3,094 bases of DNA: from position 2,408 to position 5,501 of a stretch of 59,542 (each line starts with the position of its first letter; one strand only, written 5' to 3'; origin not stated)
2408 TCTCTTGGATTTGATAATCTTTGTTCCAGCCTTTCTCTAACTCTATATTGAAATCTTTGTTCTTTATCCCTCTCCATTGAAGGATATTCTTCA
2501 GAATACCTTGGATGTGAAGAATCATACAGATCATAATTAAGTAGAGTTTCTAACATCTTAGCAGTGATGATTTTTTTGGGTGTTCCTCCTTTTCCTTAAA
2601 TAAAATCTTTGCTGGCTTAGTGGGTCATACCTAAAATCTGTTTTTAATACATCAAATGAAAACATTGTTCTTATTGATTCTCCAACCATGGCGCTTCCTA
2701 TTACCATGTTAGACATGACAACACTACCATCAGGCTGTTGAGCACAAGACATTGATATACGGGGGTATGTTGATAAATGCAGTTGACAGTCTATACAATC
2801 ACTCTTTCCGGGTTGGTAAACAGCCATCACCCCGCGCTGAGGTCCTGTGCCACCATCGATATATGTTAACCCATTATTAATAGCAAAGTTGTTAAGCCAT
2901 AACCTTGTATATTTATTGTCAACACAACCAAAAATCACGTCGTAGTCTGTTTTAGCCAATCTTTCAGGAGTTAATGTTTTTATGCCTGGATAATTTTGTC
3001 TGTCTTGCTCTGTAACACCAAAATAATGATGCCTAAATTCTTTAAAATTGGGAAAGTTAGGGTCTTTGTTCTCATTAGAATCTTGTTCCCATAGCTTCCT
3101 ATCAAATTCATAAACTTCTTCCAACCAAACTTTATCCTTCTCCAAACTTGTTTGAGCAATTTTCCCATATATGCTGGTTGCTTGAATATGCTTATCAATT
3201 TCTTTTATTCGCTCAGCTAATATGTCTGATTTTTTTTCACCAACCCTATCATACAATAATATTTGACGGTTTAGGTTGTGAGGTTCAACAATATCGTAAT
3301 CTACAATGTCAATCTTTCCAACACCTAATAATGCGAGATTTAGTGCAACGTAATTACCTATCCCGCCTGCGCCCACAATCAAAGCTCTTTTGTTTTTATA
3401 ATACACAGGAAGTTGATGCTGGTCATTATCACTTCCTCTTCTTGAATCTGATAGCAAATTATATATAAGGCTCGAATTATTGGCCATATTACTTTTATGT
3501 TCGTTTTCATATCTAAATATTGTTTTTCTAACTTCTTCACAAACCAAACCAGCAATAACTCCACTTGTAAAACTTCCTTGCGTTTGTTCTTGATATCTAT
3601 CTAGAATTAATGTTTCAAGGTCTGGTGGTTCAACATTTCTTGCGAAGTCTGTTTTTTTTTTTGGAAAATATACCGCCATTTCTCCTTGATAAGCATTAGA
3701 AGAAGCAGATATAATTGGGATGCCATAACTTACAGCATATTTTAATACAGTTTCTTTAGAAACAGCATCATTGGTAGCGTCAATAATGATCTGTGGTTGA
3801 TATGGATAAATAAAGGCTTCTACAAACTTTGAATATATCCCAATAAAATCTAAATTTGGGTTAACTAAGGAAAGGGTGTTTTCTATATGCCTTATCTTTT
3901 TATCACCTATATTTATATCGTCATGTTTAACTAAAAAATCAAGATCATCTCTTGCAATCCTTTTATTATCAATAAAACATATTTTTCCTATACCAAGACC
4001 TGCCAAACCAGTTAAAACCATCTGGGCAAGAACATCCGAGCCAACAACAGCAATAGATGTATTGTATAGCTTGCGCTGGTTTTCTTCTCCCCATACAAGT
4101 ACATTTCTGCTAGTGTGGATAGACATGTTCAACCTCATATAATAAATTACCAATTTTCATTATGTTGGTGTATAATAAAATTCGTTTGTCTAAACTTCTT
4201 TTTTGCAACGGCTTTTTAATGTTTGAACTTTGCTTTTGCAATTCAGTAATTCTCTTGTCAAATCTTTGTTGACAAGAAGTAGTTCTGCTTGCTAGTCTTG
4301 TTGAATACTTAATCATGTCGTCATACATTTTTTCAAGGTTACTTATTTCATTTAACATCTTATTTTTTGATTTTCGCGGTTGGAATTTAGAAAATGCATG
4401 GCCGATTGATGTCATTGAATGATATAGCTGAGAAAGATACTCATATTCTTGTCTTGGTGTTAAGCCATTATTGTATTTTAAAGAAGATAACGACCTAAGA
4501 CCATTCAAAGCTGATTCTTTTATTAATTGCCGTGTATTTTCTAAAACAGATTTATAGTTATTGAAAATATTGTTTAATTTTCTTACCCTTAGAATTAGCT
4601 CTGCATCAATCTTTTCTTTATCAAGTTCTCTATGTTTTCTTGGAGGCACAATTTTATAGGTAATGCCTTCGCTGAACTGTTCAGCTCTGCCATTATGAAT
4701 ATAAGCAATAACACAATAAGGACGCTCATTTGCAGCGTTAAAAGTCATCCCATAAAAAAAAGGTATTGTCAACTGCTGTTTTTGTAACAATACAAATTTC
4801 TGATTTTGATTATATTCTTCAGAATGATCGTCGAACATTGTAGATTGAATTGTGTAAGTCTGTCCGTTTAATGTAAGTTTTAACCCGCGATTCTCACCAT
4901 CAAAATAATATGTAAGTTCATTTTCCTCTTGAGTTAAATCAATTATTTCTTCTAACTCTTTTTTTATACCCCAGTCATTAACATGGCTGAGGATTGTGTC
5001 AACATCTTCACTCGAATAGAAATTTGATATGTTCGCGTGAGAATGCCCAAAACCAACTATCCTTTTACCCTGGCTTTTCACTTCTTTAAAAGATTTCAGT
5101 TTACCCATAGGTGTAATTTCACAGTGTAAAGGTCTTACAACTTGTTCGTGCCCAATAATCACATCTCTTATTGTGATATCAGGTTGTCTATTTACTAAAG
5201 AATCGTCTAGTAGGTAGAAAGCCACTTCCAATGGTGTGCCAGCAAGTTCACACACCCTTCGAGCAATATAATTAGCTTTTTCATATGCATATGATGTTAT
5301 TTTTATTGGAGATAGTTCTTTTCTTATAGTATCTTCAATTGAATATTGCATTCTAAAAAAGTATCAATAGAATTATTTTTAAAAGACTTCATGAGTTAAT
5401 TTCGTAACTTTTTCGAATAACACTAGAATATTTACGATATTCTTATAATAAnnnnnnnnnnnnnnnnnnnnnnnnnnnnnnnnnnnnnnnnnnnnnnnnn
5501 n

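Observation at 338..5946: Self-contained membrane - JAB - E1 - JAB - membrane locus: candidate new ubiquitin-like conjugation/deconjugation system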

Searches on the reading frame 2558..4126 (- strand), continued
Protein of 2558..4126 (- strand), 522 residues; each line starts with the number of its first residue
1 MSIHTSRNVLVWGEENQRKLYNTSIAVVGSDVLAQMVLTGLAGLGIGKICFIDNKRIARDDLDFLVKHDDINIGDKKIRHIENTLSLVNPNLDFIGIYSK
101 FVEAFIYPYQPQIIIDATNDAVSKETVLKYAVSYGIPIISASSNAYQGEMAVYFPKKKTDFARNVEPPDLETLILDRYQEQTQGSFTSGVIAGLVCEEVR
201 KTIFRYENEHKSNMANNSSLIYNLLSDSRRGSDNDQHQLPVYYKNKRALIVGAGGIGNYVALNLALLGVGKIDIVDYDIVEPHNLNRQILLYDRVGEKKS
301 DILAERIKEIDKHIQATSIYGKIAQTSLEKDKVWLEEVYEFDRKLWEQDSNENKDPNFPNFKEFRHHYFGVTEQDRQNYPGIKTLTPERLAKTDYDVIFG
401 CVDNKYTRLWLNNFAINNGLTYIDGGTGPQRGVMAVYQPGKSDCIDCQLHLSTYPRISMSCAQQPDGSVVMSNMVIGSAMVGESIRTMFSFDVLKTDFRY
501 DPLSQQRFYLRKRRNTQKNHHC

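Call 78: find_related_loci(query=window:2558-4126:-, collection=metagenome_contigs, flank=8000)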
Query window:2558-4126:- (522 aa) in metagenome_contigs; peptide patterns used: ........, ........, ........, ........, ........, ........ (x = any residue, [..] = any of these).
100 stretches matched a pattern; 1 encode a relative of the query (tblastn E <= 1e-3); 1 distinct loci.
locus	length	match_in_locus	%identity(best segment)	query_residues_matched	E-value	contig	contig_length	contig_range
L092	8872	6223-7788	100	1-522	0e+0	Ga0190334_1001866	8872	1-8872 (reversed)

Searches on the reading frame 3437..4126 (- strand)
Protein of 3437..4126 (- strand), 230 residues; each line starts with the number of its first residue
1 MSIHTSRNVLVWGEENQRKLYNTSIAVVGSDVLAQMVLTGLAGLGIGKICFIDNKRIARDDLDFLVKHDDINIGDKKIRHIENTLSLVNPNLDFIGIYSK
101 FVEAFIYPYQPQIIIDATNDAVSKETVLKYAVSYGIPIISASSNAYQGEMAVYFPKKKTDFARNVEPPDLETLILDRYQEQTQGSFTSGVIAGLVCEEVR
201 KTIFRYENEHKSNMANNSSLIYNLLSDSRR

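Call 49: search_solved_structures(query=window:3437-4126:-, max_evalue=1)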
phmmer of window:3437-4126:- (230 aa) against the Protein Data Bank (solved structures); distinct sequences matched with E-value up to 1: 43.
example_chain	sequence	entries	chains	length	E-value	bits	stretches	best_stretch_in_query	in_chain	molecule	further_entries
6yuc_D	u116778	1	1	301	4.8e-07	32.7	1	12-152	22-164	Adenylyltransferase and sulfurtransferase uba4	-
6z6s_DDD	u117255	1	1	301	4.8e-07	32.7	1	12-152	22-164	Adenylyltransferase and sulfurtransferase uba4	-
6yub_B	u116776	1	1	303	4.9e-07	32.7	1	12-152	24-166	Adenylyltransferase and sulfurtransferase uba4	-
6yub_A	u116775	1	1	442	1.1e-06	31.5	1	12-152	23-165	Adenylyltransferase and sulfurtransferase uba4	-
1zud_1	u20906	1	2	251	1.7e-06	30.9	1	15-160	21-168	Adenylyltransferase thiF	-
1zfn_A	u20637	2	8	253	1.7e-06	30.9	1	15-160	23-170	Adenylyltransferase thiF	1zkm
1jw9_B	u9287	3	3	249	3.7e-06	29.8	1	15-153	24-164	MOLYBDOPTERIN BIOSYNTHESIS MOEB PROTEIN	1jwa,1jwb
9hmp_A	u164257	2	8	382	5.8e-05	25.9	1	6-145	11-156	tRNA threonylcarbamoyladenosine dehydratase 1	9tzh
5l6h_A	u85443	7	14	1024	0.00096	21.9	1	8-170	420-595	Ubiquitin-activating enzyme E1 1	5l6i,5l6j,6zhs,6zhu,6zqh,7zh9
6nya_A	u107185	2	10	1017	0.00096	21.9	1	8-170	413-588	Ubiquitin-activating enzyme E1 1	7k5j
3cmm_A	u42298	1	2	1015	0.00097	21.9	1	8-170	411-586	Ubiquitin-activating enzyme E1 1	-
4nnj_A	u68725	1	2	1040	0.001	21.8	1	8-170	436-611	Ubiquitin-activating enzyme E1 1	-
8ide_A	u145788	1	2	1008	0.0016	21.1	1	42-142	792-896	N(6)-L-threonylcarbamoyladenine synthase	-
5tr4_A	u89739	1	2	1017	0.011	18.4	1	8-170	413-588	Ubiquitin-activating enzyme E1 1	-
6om4_A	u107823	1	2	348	0.012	18.3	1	17-141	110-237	MccB protein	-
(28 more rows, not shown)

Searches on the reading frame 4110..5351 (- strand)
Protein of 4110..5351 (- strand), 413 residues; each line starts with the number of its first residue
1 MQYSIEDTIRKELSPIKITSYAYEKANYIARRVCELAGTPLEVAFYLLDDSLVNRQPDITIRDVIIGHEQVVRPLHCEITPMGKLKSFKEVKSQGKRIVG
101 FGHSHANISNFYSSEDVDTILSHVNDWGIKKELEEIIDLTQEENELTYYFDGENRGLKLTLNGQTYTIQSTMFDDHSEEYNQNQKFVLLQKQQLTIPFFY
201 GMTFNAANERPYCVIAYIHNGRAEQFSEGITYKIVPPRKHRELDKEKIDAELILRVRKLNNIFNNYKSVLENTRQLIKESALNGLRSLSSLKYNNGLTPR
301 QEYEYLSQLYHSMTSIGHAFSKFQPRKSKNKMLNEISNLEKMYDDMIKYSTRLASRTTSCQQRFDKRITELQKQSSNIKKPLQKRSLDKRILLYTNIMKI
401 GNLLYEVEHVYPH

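Call 3: search_protein_families(library=pfam, proteins=[window:4110-5351:-], max_evalue=1)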
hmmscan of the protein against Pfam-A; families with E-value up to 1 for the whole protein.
window:4110-5351:- (413 aa): 3 families
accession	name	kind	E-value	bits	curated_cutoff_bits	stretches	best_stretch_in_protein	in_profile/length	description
PF14464.11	Prok-JAB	-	0.0046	17.3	25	1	63-120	38-90/114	Prokaryotic homologs of the JAB domain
PF08822.17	DUF1804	-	0.026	14.8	29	1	269-342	64-135/164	Protein of unknown function (DUF1804)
PF05769.16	SIKE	-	0.83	10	24.3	0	330-380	26-77/180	SIKE family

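Call 4: search_protein_families(library=padloc, proteins=[window:4110-5351:-], max_evalue=1)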
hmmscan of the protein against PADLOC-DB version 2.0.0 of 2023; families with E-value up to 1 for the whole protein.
window:4110-5351:- (413 aa): 0 families

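Call 5: search_protein_families(library=ncbifam, proteins=[window:4110-5351:-], max_evalue=1)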
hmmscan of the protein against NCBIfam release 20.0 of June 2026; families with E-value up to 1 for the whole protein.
window:4110-5351:- (413 aa): 1 family
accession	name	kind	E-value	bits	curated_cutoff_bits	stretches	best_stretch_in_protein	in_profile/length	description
NF041370.1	desamp_Halo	equivalog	0.0026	17.6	130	1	77-116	56-95/133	desampylase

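Call 85: search_solved_structures(query=A6, max_evalue=0.1)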
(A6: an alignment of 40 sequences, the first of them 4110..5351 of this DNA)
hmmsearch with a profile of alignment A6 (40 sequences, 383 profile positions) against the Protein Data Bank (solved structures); distinct sequences matched with E-value up to 0.1: 50.
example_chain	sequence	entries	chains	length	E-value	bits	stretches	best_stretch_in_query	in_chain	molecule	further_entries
6fjv_A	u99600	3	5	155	6.2e-11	45.6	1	45-135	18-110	26S proteasome regulatory subunit N11-like protein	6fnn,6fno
6fju_A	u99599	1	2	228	1.5e-10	44.3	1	45-135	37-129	26S proteasome regulatory subunit N11-like protein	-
5lda_A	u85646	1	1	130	7.6e-08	35.4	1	50-161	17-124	JAMM1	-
5ld9_A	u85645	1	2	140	9.6e-08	35.1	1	50-161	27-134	JAMM1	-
5cw3_A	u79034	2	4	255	2e-06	30.7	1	51-134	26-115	BRCA1/BRCA2-containing complex subunit 3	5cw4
5cw6_A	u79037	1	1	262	9.6e-06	28.5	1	53-133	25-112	DrBRCC36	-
9is6_E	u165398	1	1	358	2.2e-05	27.3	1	22-133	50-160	COP9 signalosome complex subunit 5b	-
9qo4_E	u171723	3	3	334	6.7e-05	25.7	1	52-133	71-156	COP9 signalosome complex subunit 5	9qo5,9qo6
4ocl_B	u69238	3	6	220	7.9e-05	25.5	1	52-135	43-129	26S proteasome regulatory subunit RPN11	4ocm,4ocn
5w83_B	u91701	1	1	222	8e-05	25.5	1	52-135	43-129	Ubiquitin carboxyl-terminal hydrolase RPN11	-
5u4p_B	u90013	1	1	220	8.2e-05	25.4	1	52-135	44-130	26S proteasome regulatory subunit RPN11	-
4o8x_B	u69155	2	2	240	8.8e-05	25.3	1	52-135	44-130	26S proteasome regulatory subunit RPN11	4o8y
4owp_B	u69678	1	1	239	9.3e-05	25.2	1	52-135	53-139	26S proteasome regulatory subunit RPN11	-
9le4_B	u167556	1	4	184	0.0002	24.2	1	54-132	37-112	STAM-binding protein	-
4f7o_A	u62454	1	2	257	0.00021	24.1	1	52-133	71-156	COP9 signalosome complex subunit 5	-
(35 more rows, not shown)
